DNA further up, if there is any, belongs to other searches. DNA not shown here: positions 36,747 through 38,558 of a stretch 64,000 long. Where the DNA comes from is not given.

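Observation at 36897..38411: REC-PP2C-RsbW-like kinase in one polypeptide, co-transcribed with glycosyltransferases and with no sigma factor nearby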

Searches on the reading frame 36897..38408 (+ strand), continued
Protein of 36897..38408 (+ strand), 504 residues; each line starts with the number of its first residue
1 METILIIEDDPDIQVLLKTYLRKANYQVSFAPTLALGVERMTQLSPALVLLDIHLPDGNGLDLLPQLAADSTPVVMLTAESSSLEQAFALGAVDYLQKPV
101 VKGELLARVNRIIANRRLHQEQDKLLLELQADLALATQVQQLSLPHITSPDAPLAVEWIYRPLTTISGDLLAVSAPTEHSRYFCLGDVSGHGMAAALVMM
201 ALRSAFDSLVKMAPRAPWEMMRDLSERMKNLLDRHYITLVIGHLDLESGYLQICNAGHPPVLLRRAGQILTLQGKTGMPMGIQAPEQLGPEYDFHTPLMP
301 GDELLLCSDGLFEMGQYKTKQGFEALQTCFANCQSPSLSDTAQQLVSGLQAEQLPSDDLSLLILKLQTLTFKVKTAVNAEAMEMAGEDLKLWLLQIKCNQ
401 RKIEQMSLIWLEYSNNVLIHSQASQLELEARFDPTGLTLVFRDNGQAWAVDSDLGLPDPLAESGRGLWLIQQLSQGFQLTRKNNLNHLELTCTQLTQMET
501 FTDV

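Call 18: find_encoding_contigs(protein=P0005, flank=10000, max_places=2)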
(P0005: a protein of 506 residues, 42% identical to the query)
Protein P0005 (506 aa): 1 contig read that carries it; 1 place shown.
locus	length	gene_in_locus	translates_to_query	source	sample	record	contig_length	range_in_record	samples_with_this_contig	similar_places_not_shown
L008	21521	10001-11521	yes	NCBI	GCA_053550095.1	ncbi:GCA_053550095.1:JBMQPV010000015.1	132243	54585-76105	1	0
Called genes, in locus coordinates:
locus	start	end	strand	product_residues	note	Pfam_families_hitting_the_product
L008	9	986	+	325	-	PF00248:Aldo_ket_red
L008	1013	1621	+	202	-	PF00440:TetR_N, PF17935:TetR_C_27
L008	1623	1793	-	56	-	-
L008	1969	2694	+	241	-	-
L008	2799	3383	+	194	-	-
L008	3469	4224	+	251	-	PF00072:Response_reg, PF00486:Trans_reg_C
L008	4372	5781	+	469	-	PF00483:NTP_transferase, PF12804:NTP_transf_3 (weak), PF22640:ManC_GMP_beta-helix, PF01050:MannoseP_isomer, PF07883:Cupin_2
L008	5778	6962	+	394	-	PF00072:Response_reg, PF07730:HisKA_3, PF02518:HATPase_c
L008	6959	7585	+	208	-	PF00072:Response_reg, PF00196:GerE, PF08281:Sigma70_r4_2 (weak)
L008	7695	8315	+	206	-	-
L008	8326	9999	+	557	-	PF13448:DUF4114, PF16130:DUF4842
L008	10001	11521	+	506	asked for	PF00072:Response_reg, PF07228:SpoIIE, PF13581:HATPase_c_2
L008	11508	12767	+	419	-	PF13439:Glyco_transf_4, PF13579:Glyco_trans_4_4, PF20706:GT4-conflict, PF00534:Glycos_transf_1, PF13692:Glyco_trans_1_4, PF13524:Glyco_trans_1_2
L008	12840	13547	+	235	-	PF02397:Bac_transf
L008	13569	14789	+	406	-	PF13439:Glyco_transf_4, PF00534:Glycos_transf_1, PF13692:Glyco_trans_1_4, PF13524:Glyco_trans_1_2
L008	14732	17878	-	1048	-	PF00989:PAS (faint), PF13188:PAS_8 (weak), PF08448:PAS_4 (weak), PF13188:PAS_8 (weak), PF00512:HisKA, PF02518:HATPase_c, PF00072:Response_reg, PF01627:Hpt (weak), +2 more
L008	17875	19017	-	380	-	PF08495:FIST, PF10442:FIST_C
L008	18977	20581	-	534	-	PF13440:Polysacc_synt_3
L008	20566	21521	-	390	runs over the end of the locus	PF13439:Glyco_transf_4, PF13579:Glyco_trans_4_4, PF20706:GT4-conflict, PF00534:Glycos_transf_1, PF13692:Glyco_trans_1_4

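Call 48: find_related_loci(query=A1, collection=genome_contigs, flank=10000)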
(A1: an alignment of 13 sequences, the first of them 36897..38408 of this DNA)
Query A1 (504 aa) in genome_contigs; peptide patterns used: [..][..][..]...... (x = any residue, [..] = any of these).
600 stretches matched a pattern (row limit reached: there are more); 588 encode a relative of the query (tblastn E <= 1e-3); the best 80 are kept; 80 distinct loci.
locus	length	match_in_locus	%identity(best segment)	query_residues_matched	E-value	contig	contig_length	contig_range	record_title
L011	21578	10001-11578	27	4-490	8e-49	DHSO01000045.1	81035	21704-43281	MAG TPA_asm: Cloacimonetes bacterium UBA5284 UBA5284_contig_420, whole genome shotgun sequence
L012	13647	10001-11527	25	3-486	1e-35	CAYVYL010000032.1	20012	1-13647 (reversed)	MAG TPA_asm: uncultured Verrucomicrobiota bacterium isolate binchicken_co181_170 genome assembly, contig: NODE_4276_leng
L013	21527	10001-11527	25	3-486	1e-33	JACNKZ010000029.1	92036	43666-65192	MAG: Kiritimatiellaeota bacterium isolate NIOZ-UU71 NIOZ-UU_NODE_180_length_92036_cov_25.1493, whole genome shotgun sequ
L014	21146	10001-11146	26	2-365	2e-31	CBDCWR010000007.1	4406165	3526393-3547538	MAG: Candidatus Multivoraceae bacterium isolate 652d70b7-ea99-405b-b753-5a6e501b7d32 genome assembly, contig: contig_7,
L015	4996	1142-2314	29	4-365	4e-31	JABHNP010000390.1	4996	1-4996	MAG: Planctomycetaceae bacterium isolate SI037S4_bin10 k141_1490937, whole genome shotgun sequence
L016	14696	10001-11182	26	4-367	3e-30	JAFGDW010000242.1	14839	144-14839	MAG: candidate division KSB1 bacterium isolate Zod_Metabat.1197 k87_10018502, whole genome shotgun sequence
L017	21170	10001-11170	28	3-370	1e-29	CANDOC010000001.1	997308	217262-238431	Oceanospirillales bacterium XeTr1 genome assembly, contig: NODE_1_length_997308_cov_137.073, whole genome shotgun sequen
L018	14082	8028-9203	29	4-366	3e-29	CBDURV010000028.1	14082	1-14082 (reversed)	MAG TPA_asm: uncultured bacterium isolate SRR22302373_concoct_129 genome assembly, contig: ERZ25073596.1413, whole genom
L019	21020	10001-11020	30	4-314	1e-28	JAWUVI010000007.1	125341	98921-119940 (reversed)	MAG: Cellvibrionaceae bacterium isolate HBSea_ice_MAG1136 BAT.1136_280988_flag=0_multi=16.9985_len=125341, whole genome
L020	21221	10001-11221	28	4-378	3e-26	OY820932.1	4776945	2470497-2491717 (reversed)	MAG: Smithellaceae bacterium isolate 90efb5c7-b315-4df1-98b9-9b59cc098579 genome assembly, chromosome: 1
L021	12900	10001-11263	27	4-411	2e-26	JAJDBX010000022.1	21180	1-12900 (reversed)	MAG: Nitrospirota bacterium isolate OFTM336 OFTM336_21, whole genome shotgun sequence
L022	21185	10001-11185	29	3-376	4e-26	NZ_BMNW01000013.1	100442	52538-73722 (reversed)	Pseudomonas asuensis strain JCM 13501 sequence013, whole genome shotgun sequence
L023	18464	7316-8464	27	3-364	5e-26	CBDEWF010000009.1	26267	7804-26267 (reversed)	MAG: Sansalvadorimonas sp. isolate 9d89fed5-6216-4533-ab64-9450736d0a71 genome assembly, contig: contig_9, whole genome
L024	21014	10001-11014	30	3-314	9e-26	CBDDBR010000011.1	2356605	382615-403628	MAG: Candidatus Endobugula sp. isolate 73d825ba-52ec-47e5-9f5f-4c5bb960f89a genome assembly, contig: contig_11, whole ge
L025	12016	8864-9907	29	3-325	2e-25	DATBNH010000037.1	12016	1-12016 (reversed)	MAG TPA_asm: Cellvibrionaceae bacterium isolate SMAG_U4019 k141_119811, whole genome shotgun sequence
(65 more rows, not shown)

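Call 53: predict_structure(alignment_id=A1)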
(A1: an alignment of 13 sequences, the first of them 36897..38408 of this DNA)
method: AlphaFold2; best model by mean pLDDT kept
length: 504 residues; sequences in the alignment: 13
mean_pLDDT: 87.4   pTM: 0.72
mean pLDDT of the five models: 87.4, 86.1, 85.2, 85.2, 84.7
residues with pLDDT >= 90: 284; 70-90: 180; 50-70: 30; < 50: 10
segments of 3 or more residues with pLDDT < 50: 496-504
pLDDT, mean of each block of 10 residues (from residue 1): 92 92 94 91 91 90 76 81 82 88 92 89 86 86 89 93 89 93 94 88 94 90 93 90 95 95 92 88 92 94 94 79 89 86 81 74 96 95 95 89 90 89 93 92 85 58 72 89 91 58 32
secondary structure, 60 per line:
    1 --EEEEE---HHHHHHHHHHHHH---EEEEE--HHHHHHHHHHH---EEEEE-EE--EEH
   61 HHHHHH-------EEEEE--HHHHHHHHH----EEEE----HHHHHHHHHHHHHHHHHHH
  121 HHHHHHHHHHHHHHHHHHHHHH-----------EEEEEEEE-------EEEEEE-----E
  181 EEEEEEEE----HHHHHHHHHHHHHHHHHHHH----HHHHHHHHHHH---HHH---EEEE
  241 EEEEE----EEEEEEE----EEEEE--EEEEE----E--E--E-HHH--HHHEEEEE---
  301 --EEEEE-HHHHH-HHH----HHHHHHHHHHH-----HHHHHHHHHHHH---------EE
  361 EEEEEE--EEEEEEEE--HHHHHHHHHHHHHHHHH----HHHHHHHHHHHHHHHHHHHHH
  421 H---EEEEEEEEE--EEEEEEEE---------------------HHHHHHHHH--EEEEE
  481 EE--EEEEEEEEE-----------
elements in order: E3-7 H11-23 E27-31 H34-44 E48-52 H60-66 E74-78 H81-89 E94-97 H102-142 E154-161 E169-174 E180-188 H193-212 H217-227 E237-245 E250-256 E261-265 E268-272 E293-297 E303-307 H309-313 H322-332 H338-349 E359-366 E369-376 H379-395 H400-421 E425-433 E436-443 H465-473 E476-482 E485-493

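Call 56: search_protein_families(library=pfam, proteins=[L011:7584-8720:+, L011:8720-9478:+, L011:9478-9987:+, L011:9950-11590:+, L011:11590-13569:+, L013:9561-9929:+, L013:9929-11560:+, L013:11689-12294:+, L013:12677-14107:+, L013:7252-9528:-], max_evalue=0.001)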
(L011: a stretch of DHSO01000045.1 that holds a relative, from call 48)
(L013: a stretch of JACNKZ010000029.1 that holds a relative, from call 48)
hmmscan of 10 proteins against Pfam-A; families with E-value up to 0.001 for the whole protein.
L011:7584-8720:+ (379 aa): 3 families
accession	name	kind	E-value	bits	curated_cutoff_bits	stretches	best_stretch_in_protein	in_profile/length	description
PF02405.21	MlaE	-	3.8e-70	236.2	22.5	1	167-376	2-211/212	Permease MlaE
PF01740.26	STAS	-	1.6e-07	31.5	22.6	1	26-104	12-89/106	STAS domain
PF13466.11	STAS_2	-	7.1e-06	26.5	29.2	1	29-104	3-75/80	STAS domain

L011:8720-9478:+ (253 aa): 2 families
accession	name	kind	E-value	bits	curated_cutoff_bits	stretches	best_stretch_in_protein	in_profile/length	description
PF00005.33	ABC_tran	-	5.1e-30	105.3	25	1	28-176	1-136/137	ABC transporter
PF13304.12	AAA_21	-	1e-05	26.2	27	0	124-208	213-299/304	AAA domain, putative AbiEii toxin, Type IV TA system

L011:9478-9987:+ (170 aa): 1 family
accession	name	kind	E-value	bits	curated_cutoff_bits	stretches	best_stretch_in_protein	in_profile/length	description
PF00186.24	DHFR_1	-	4.1e-49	166.8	25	1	5-154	4-158/159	Dihydrofolate reductase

L011:9950-11590:+ (547 aa): 5 families
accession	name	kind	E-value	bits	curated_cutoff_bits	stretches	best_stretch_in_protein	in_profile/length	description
PF07228.17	SpoIIE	-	5.6e-33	115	25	1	197-392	2-188/192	Stage II sporulation protein E (SpoIIE)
PF00072.30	Response_reg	-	2.1e-28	99.1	30.2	1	18-128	1-110/111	Response regulator receiver domain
PF13581.12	HATPase_c_2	-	6.3e-11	42.8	27.4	1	417-541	2-123/127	Histidine kinase-like ATPase domain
PF23198.2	PDE8A_N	-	0.00043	20.7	29.6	1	19-95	13-90/147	PDE8A-like, N-terminal domain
PF20274.4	cREC_REC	-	0.00093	20.3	27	0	19-96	3-74/88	Cyclic-phosphate processing Receiver domain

L011:11590-13569:+ (660 aa): 9 families
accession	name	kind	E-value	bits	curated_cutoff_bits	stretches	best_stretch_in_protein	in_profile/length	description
PF00534.26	Glycos_transf_1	-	2e-31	109.3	26.4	1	479-642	7-172/172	Glycosyl transferases group 1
PF13692.12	Glyco_trans_1_4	-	1.4e-25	90.6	27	1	486-626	2-140/142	Glycosyl transferases group 1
PF00535.33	Glycos_transf_2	-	4.7e-19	69.4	23.3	1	3-128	1-128/168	Glycosyl transferase family 2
PF13439.12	Glyco_transf_4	-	3e-15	57.1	28.5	1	307-465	3-168/170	Glycosyltransferase Family 4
PF20706.3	GT4-conflict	-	4.2e-09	36.3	26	1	484-599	196-316/385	Family 4 Glycosyltransferase in conflict systems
PF13524.12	Glyco_trans_1_2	-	1.2e-06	29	25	1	519-656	15-143/144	Glycosyl transferase-like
PF13641.12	Glyco_tranf_2_3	-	1.3e-05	25.8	27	0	152-209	164-223/230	Glycosyltransferase like family 2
PF13579.12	Glyco_trans_4_4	-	0.00045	21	29.7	0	373-462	69-158/158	Glycosyl transferase 4-like domain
PF10111.15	Glyco_tranf_2_2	-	0.00059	19.8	27.3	1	4-90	4-94/276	Glycosyltransferase like family 2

L013:9561-9929:+ (123 aa): 1 family
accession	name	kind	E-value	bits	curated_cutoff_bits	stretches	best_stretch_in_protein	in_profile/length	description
PF01627.28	Hpt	-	1.2e-12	48.3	24.6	1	38-108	1-71/84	Hpt domain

L013:9929-11560:+ (544 aa): 3 families
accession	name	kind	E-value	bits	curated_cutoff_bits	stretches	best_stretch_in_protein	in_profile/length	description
PF00072.30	Response_reg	-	1e-29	103.4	30.2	1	26-137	1-110/111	Response regulator receiver domain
PF07228.17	SpoIIE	-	1.9e-28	100.1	25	1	205-405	1-191/192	Stage II sporulation protein E (SpoIIE)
PF13581.12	HATPase_c_2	-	4.9e-09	36.7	27.4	1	428-535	12-123/127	Histidine kinase-like ATPase domain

L013:11689-12294:+ (202 aa): 1 family
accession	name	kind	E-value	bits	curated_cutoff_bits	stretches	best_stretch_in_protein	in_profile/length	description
PF02397.22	Bac_transf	-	4e-66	222.4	27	1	8-196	1-178/179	Bacterial sugar transferase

L013:12677-14107:+ (477 aa): 3 families
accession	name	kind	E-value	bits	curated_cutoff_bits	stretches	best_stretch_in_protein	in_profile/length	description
PF25084.1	LbH_EIF2B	-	1.1e-06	29.1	54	1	224-281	40-97/105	EIF2B subunit epsilon LbH domain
PF00132.30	Hexapep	-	2.1e-05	24.4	27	0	205-238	2-35/36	Bacterial transferase hexapeptide (six repeats)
PF02397.22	Bac_transf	-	9.2e-05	22.5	27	0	382-461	86-176/179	Bacterial sugar transferase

L013:7252-9528:- (758 aa): 6 families
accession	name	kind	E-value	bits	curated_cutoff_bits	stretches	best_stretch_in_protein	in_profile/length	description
PF22422.2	MGH1-like_GH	-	9.4e-08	32.4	27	1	368-480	170-282/356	Mannosylglycerate hydrolase MGH1-like glycoside hydrolase domain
PF14559.12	TPR_19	-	8.5e-07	29.7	25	0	661-705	5-49/68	Tetratricopeptide repeat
PF12895.13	ANAPC3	-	1.9e-05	25.3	27.2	0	670-707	11-49/82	Anaphase-promoting complex, cyclosome, subunit 3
PF13424.12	TPR_12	-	3.9e-05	24.2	30.1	0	633-674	26-72/77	Tetratricopeptide repeat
PF13431.12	TPR_17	-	0.00012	22.5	24.4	0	637-668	3-34/34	Tetratricopeptide repeat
PF13428.12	TPR_14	-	0.00034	21.5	23.5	0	618-650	2-38/44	Tetratricopeptide repeat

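Call 57: fold_search(model_id=the predicted structure, library=pdb)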
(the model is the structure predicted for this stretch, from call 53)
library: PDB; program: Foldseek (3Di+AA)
matches with E <= 10: 1299; with E <= 0.001: 677
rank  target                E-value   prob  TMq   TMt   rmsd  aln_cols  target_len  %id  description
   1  3f7a_B                4.2e-26  1.00  0.43  0.56  11.0       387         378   28  Structure of Orthorhombic crystal form of Pseudomonas aeruginosa RssB (released 2009-11-24)
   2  3eq2_A                1.2e-23  1.00  0.38  0.51  11.1       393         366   27  Structure of Hexagonal Crystal form of Pseudomonas aeruginosa RssB (released 2009-10-20)
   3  3eq2_B                1.6e-23  1.00  0.39  0.52  11.1       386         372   27  Structure of Hexagonal Crystal form of Pseudomonas aeruginosa RssB (released 2009-10-20)
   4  3f7a_A                1.9e-23  1.00  0.38  0.51  10.3       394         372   27  Structure of Orthorhombic crystal form of Pseudomonas aeruginosa RssB (released 2009-11-24)
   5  3ke6_B                5.7e-21  1.00  0.37  0.52  11.7       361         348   20  The crystal structure of the RsbU and RsbW domains of Rv1364c from Mycobacterium tuberculosis (released 2010-11-10)
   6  3ke6_A                2.5e-20  1.00  0.37  0.52  11.5       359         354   21  The crystal structure of the RsbU and RsbW domains of Rv1364c from Mycobacterium tuberculosis (released 2010-11-10)
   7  6od1_A                9.2e-18  1.00  0.30  0.44  21.4       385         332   17  IraD-bound to RssB D58P variant (released 2019-04-24)
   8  8twd_C                2.3e-16  1.00  0.31  0.45  15.7       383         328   19  Structure of IraM-bound RssB (released 2024-01-10)
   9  8t85                  4.5e-16  1.00  0.29  0.42  22.8       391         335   19  Structure of RssB bound to beryllofluoride (released 2024-01-17)
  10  3f79_B                6.0e-16  1.00  0.40  0.85   3.0       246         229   27  Structure of pseudo-centered cell crystal form of the C-terminal phosphatase domain of P. aeruginosa RssB (released 2009-11-24)
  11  3f79_D                2.8e-15  1.00  0.39  0.80   3.8       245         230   26  Structure of pseudo-centered cell crystal form of the C-terminal phosphatase domain of P. aeruginosa RssB (released 2009-11-24)
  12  3f79_F                3.2e-15  1.00  0.37  0.76   6.2       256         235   24  Structure of pseudo-centered cell crystal form of the C-terminal phosphatase domain of P. aeruginosa RssB (released 2009-11-24)
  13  3f79_E                1.5e-14  1.00  0.40  0.82   3.3       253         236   26  Structure of pseudo-centered cell crystal form of the C-terminal phosphatase domain of P. aeruginosa RssB (released 2009-11-24)
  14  8twd_D                1.8e-14  1.00  0.29  0.43  16.2       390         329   18  Structure of IraM-bound RssB (released 2024-01-10)
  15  3f79_C                3.2e-14  1.00  0.36  0.75   6.7       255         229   23  Structure of pseudo-centered cell crystal form of the C-terminal phosphatase domain of P. aeruginosa RssB (released 2009-11-24)
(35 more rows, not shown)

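Call 75: find_encoding_contigs(protein=P0011, flank=8000, max_places=1)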
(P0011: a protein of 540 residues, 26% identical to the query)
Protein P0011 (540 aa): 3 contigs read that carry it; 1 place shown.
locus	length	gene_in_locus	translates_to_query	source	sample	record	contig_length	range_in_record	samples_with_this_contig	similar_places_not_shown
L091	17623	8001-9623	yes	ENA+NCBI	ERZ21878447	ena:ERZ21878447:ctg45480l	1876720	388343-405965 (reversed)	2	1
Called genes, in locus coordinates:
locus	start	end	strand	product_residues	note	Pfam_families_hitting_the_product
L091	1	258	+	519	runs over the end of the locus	PF12161:HsdM_N, PF02384:N6_Mtase, PF07669:Eco57I (faint)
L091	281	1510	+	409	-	-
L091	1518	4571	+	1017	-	PF04313:HSDR_N, PF04851:ResIII, PF00270:DEAD, PF18766:SWI2_SNF2, PF22679:T1R_D3-like, PF12008:EcoR124_C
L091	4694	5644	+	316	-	-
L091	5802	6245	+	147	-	-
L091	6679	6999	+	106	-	-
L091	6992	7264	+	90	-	-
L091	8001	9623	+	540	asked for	PF00072:Response_reg, PF07228:SpoIIE, PF13581:HATPase_c_2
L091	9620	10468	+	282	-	PF00535:Glycos_transf_2, PF10111:Glyco_tranf_2_2 (faint), PF13641:Glyco_tranf_2_3 (weak)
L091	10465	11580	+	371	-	PF13439:Glyco_transf_4, PF20706:GT4-conflict, PF00534:Glycos_transf_1, PF13692:Glyco_trans_1_4, PF13524:Glyco_trans_1_2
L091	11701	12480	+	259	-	PF00072:Response_reg, PF01627:Hpt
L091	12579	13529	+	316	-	PF00532:Peripla_BP_1, PF13407:Peripla_BP_4, PF13377:Peripla_BP_3 (weak)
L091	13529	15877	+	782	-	PF00672:HAMP (weak), PF00512:HisKA, PF02518:HATPase_c, PF00072:Response_reg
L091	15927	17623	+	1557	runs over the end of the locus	PF00072:Response_reg, PF00989:PAS, PF13426:PAS_9, PF00989:PAS, PF08448:PAS_4, PF13426:PAS_9, PF00989:PAS, PF13426:PAS_9, +10 more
